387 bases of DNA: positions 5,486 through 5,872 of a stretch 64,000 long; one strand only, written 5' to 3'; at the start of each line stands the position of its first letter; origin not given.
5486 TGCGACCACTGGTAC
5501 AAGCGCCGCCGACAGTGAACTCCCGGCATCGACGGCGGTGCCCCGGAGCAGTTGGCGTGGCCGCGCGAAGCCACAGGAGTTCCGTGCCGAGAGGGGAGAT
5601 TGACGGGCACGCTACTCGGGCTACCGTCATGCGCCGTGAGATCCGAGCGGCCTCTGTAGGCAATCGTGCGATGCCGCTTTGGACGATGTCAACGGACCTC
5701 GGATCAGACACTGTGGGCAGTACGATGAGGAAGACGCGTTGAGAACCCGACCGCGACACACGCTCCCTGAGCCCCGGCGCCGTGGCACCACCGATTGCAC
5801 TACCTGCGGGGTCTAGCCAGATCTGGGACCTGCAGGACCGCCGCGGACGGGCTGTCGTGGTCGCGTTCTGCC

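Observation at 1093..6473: Five sense-oriented copies of a ~78-nt conserved leader element in front of unrelated genes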

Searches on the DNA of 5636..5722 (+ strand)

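Call 72: build_rna_model(alignment_id=A6, structure=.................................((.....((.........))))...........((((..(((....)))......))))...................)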
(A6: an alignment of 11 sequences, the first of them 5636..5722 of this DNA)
Model R1 built from alignment A6 (11 sequences, 111 columns); structure: as given.
model positions 93; base pairs 11; branch points 1; effective number of sequences 2.88; information 0.614 bits per position. Calibrated on 0.2 Mb of random sequence (short: E-values are rough).
structure used (alignment columns):
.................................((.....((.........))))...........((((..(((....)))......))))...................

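Call 73: search_with_rna_model(model_id=R1, sources=[L123, L132, L142, L164, L165, L166, L167, L168, L169, L170], filters=off, max_evalue=5, show_alignments=0)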
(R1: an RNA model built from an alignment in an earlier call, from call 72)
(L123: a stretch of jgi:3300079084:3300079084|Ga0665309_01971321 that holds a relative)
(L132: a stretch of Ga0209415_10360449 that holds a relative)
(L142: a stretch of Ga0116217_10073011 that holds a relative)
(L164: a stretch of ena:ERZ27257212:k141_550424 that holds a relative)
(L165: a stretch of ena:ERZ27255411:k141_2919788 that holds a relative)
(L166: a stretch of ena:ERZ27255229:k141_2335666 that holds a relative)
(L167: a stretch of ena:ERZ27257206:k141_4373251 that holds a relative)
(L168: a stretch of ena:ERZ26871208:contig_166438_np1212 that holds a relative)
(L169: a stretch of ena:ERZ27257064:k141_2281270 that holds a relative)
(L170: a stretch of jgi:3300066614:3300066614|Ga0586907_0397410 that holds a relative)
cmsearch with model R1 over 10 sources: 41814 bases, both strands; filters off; matches with E-value up to 5: 17.
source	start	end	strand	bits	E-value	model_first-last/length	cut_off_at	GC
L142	1197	1289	-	100.1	4.5e-25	1-93/93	no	0.63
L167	4098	4190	+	97.9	1.7e-24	1-93/93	no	0.58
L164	5845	5937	+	96.3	4.6e-24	1-93/93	no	0.54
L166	881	973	+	96.3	4.6e-24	1-93/93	no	0.54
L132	1036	1128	-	96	5.4e-24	1-93/93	no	0.62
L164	2244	2337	-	85.4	3.6e-21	1-93/93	no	0.51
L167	400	492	-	78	3.3e-19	1-93/93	no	0.52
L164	5116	5180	+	15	0.02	1-93/93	no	0.62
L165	762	826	+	15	0.02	1-93/93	no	0.62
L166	152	216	+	15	0.02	1-93/93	no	0.62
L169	2910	2991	+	11.3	0.19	1-93/93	no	0.66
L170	1194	1296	+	10.8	0.27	1-93/93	no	0.56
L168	12029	12056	-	8.3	1.2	49-77/93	no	0.54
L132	505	522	+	6.6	3.4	57-74/93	no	0.61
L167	3371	3485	+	6.6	3.4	1-93/93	no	0.54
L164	1042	1122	+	6.6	3.4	1-93/93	no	0.63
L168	11538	11559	+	6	4.8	55-76/93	no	0.82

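Call 74: search_with_rna_model(model_id=R1, source=window, filters=off, max_evalue=5)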
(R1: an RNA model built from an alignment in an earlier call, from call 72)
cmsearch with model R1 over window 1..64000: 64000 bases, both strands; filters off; matches with E-value up to 5: 9.
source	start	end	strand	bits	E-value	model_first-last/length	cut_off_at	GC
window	1641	1738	-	88.4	8.5e-22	1-93/93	no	0.62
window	1077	1173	-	88.4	8.5e-22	1-93/93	no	0.6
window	5635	5726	+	81.8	4.9e-20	1-93/93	no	0.59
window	6393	6489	+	74.4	4.7e-18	1-93/93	no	0.6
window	2552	2648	-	73.7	7e-18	1-93/93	no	0.58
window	19326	19378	-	12.2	0.17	26-77/93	no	0.6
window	58400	58431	-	7.1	3.9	47-77/93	no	0.75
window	27337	27409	-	6.9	4.2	1-93/93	no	0.58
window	55068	55181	+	6.9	4.4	1-93/93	no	0.68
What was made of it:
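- On MITE / REP-type mobile repeat: Within the window and the fetched loci, all 11 strong copies are sense-oriented and intergenic (calls 73, 74).
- Checked: A covariance model run with filters off finds the five copies (1077-1173-, 1641-1738-, 2552-2648-, 5635-5726+, 6393-6489+) and nothing else in 64 kb (call 74).
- There is no copy in the other 57 kb of the window (call 74).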

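Call 90: search_with_rna_model(model_id=R1, sources=[L169, L170, L165], filters=off, max_evalue=1, show_alignments=4)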
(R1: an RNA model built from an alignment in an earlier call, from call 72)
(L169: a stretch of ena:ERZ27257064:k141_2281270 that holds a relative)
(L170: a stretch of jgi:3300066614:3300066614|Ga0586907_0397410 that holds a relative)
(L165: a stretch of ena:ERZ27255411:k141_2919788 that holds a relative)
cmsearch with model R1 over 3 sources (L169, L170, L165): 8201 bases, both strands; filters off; matches with E-value up to 1: 3.
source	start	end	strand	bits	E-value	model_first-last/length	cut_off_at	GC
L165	762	826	+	15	0.004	1-93/93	no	0.62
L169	2910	2991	+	11.3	0.037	1-93/93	no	0.66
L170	1194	1296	+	10.8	0.052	1-93/93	no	0.56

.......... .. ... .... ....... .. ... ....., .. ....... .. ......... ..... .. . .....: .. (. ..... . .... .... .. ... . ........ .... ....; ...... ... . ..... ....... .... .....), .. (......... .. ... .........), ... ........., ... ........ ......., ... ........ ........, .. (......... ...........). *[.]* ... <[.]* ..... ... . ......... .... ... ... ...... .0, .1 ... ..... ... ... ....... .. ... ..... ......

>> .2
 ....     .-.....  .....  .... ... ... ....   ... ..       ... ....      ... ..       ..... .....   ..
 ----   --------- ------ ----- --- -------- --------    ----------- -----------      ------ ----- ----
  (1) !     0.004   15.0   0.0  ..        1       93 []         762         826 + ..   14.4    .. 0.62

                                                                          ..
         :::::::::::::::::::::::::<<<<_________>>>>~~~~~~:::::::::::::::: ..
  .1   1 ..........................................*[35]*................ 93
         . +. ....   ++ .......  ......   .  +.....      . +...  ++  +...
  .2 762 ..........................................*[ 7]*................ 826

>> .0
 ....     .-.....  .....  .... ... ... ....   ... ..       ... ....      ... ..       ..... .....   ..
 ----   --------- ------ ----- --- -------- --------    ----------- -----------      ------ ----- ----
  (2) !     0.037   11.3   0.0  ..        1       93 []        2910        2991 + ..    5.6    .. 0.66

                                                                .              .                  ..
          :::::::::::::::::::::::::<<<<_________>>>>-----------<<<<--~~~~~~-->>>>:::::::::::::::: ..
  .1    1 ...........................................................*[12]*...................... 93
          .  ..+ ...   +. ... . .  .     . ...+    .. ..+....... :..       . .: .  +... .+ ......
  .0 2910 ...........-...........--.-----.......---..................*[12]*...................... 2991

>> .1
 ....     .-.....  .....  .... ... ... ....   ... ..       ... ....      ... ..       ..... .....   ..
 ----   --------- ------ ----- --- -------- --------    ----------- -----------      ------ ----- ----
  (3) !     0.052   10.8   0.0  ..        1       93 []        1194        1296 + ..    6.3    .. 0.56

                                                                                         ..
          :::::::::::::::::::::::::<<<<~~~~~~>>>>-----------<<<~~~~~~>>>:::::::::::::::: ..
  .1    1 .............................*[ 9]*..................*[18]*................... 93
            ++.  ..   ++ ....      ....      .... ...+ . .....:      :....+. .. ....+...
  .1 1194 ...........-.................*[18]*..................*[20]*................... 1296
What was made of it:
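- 5635..5726 (+): Copy D (core 5638-5710), short form, as in all copies outside this genome. Lies in the divergent region between the regulator and the Prx-like gene. Weak homologues occupy the same position in L164, L167, L169 and L170 (calls 73, 90).
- If L169 is homologous, it adds two more compensatory pairs (call 90).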
